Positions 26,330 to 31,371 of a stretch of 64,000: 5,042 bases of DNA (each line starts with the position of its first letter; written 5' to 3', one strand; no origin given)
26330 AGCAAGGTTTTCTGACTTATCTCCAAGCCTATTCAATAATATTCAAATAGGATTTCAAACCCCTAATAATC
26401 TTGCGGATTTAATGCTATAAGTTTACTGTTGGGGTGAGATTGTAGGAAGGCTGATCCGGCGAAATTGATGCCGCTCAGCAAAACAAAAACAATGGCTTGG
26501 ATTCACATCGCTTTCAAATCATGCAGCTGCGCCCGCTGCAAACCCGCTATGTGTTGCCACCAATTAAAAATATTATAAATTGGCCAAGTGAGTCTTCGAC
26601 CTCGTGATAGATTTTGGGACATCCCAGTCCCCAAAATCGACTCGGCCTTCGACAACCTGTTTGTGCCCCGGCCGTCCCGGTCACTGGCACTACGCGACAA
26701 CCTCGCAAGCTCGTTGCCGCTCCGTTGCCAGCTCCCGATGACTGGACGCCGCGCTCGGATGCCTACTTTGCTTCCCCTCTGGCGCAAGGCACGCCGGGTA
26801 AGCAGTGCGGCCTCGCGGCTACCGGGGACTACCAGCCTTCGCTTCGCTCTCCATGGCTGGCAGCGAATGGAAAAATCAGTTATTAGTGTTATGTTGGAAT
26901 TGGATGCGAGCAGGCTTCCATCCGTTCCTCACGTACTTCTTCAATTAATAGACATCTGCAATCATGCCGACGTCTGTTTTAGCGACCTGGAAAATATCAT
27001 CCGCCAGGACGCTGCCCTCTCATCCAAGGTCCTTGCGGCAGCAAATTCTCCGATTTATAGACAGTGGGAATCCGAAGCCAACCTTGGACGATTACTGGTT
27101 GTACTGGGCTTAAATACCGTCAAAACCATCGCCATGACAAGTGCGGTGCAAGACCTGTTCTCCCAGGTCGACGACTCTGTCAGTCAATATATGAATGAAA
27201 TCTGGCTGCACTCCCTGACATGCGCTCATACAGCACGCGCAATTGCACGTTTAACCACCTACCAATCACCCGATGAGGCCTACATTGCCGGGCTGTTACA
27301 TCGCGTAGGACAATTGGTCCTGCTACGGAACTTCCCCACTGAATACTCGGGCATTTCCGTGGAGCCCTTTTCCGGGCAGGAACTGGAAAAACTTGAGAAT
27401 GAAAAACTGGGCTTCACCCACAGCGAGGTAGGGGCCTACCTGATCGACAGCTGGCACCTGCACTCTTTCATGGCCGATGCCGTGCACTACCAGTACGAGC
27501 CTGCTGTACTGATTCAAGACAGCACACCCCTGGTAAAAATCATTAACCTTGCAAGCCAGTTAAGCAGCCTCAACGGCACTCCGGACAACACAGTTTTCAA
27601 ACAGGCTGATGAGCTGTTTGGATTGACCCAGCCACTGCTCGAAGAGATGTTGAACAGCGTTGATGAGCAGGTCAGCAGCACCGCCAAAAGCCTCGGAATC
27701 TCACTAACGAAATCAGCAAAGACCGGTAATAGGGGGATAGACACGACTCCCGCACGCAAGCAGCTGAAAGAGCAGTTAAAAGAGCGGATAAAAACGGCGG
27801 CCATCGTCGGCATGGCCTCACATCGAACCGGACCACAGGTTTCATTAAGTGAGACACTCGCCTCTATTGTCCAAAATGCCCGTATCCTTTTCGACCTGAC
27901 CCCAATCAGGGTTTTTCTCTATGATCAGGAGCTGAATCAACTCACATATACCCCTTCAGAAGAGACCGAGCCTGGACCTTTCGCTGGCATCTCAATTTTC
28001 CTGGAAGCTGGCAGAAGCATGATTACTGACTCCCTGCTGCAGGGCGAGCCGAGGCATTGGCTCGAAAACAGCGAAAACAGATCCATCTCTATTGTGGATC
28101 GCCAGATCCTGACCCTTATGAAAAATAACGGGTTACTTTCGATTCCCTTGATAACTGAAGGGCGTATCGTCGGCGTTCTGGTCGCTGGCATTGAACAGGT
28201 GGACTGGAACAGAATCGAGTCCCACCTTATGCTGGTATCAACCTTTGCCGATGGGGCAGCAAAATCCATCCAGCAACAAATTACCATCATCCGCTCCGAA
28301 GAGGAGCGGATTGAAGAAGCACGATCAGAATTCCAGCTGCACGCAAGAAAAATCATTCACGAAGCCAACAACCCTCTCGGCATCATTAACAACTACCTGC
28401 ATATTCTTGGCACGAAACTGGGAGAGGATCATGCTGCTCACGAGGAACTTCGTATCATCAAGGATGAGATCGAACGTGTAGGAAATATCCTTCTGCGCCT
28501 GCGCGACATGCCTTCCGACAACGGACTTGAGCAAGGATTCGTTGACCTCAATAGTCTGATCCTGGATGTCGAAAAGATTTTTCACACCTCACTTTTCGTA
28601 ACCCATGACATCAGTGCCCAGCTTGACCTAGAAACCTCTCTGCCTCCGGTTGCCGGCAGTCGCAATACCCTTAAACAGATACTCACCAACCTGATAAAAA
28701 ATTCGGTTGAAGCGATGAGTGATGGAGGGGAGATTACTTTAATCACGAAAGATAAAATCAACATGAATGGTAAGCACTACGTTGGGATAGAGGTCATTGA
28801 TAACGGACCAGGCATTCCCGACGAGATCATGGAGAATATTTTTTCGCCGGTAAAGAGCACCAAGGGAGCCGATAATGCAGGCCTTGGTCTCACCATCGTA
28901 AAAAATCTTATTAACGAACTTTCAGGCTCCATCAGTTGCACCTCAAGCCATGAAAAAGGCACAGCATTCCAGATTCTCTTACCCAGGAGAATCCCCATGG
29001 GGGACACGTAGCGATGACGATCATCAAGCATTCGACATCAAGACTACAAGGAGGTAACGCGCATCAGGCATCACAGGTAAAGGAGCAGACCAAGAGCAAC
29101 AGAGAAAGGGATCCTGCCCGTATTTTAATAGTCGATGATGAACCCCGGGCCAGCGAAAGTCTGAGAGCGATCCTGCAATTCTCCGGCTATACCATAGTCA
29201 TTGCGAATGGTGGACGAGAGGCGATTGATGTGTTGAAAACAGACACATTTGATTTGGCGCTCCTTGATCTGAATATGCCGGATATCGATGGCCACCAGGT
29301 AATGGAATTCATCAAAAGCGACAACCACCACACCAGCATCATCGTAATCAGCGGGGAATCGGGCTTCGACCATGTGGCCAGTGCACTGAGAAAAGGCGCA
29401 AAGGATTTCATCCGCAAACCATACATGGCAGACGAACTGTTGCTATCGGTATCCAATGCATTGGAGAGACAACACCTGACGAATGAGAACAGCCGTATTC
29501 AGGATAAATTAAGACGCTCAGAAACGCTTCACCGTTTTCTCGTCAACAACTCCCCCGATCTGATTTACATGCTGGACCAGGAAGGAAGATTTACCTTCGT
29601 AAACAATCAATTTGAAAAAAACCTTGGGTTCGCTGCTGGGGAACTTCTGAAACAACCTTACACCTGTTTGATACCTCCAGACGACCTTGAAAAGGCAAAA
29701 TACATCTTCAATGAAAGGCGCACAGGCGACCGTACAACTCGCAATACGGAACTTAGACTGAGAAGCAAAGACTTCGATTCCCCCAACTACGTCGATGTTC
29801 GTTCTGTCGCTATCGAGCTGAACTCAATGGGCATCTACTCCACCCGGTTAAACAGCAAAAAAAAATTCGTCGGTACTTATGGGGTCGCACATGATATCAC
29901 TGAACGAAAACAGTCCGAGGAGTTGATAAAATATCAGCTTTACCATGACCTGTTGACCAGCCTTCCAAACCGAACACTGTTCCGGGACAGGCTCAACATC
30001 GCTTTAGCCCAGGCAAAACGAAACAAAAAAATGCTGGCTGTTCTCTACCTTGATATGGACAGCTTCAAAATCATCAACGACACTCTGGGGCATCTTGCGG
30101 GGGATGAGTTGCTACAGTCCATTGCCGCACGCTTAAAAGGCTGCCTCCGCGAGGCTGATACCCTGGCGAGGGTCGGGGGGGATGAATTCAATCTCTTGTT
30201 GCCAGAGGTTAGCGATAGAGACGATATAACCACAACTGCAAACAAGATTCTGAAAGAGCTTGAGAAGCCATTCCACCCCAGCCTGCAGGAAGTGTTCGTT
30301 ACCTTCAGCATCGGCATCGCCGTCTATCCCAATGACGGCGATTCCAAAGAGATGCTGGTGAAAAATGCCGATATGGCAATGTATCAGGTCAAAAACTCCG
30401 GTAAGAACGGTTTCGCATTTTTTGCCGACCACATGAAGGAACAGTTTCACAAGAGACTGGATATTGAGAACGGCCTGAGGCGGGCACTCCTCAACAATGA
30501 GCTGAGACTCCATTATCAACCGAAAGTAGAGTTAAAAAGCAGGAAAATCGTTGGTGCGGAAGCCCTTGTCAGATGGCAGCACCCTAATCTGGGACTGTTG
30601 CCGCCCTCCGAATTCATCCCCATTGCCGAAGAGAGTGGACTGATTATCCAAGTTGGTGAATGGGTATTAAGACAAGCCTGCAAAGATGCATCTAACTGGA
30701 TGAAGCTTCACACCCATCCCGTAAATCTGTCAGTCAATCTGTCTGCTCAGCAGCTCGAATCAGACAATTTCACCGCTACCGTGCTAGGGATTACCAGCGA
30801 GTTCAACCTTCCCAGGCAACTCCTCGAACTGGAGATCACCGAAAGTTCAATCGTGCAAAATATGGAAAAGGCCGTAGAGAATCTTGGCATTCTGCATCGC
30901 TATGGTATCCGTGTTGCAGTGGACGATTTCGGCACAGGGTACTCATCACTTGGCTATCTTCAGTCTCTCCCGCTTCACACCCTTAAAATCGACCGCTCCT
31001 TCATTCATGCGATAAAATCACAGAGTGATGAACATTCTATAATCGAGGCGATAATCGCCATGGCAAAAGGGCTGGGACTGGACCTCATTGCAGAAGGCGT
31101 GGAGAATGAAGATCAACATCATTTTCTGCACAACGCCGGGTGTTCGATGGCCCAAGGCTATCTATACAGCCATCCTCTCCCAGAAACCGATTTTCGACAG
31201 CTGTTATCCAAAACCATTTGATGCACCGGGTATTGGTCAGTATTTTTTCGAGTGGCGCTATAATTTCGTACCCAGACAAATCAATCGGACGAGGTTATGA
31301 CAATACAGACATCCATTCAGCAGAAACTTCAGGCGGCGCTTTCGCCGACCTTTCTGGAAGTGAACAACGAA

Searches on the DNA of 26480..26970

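Call 95: search_rna_families(source=window, start=26480, end=26970, threshold=evalue, max_evalue=1)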
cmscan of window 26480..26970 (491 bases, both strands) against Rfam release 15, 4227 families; matches with E-value up to 1: 0.
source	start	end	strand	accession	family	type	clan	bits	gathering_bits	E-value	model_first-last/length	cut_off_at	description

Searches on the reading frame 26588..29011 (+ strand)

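Call 47: search_protein_families(library=pfam, proteins=[window:26588-29011:+])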
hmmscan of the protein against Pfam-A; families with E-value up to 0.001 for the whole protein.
window:26588-29011:+ (807 aa): 3 families
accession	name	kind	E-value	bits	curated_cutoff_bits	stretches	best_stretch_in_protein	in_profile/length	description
PF08668.18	HDOD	-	1e-47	162.6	22.9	1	110-305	1-196/196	HDOD domain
PF02518.31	HATPase_c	-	7e-22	78.4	26.4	1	692-801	3-110/111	Histidine kinase-, DNA gyrase B-, and HSP90-like ATPase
PF01590.32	GAF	-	1.5e-05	26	22.4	1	420-560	2-132/133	GAF domain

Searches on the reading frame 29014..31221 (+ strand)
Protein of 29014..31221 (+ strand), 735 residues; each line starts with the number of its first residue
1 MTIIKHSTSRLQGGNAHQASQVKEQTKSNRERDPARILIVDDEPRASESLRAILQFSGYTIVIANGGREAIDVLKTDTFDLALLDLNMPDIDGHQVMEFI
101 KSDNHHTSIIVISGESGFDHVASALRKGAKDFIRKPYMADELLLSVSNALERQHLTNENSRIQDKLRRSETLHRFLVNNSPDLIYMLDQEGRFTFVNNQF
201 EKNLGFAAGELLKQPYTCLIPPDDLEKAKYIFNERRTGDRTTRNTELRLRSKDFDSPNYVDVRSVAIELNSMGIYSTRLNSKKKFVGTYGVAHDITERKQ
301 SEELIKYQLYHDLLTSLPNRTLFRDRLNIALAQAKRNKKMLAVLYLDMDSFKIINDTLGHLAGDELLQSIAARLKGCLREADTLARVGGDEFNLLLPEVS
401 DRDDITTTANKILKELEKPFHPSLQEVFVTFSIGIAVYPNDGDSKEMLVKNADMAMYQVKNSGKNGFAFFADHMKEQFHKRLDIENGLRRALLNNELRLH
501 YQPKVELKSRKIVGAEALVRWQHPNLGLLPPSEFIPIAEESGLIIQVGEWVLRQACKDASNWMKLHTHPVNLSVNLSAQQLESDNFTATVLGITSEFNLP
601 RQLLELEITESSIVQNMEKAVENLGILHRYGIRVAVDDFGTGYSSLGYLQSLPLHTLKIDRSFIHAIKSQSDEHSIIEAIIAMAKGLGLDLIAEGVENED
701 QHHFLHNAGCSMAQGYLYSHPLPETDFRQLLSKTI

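Call 47: search_protein_families(library=pfam, proteins=[window:29014-31221:+])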
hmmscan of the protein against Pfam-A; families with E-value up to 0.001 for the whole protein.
window:29014-31221:+ (735 aa): 8 families
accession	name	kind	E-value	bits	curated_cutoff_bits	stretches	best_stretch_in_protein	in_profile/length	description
PF00563.25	EAL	-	5e-76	255.6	31.3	1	487-721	3-236/236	EAL domain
PF00990.26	GGDEF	-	2.5e-51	174.1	23.8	1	310-465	2-160/161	Diguanylate cyclase, GGDEF domain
PF00072.30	Response_reg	-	3e-26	92.2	30.2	1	37-145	1-109/111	Response regulator receiver domain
PF13426.13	PAS_9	-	6.3e-09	36.5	27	1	182-276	2-93/103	PAS domain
PF00989.32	PAS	-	1.1e-08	35.5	22.6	1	174-270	4-92/113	PAS fold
PF08448.16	PAS_4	-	3.1e-06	27.8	23.1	1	177-299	1-109/110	PAS fold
PF13188.13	PAS_8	-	3e-05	24.2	21.8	1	173-224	3-55/65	PAS domain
PF08447.18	PAS_3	-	0.00044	20.9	25.6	0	194-253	2-62/89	PAS fold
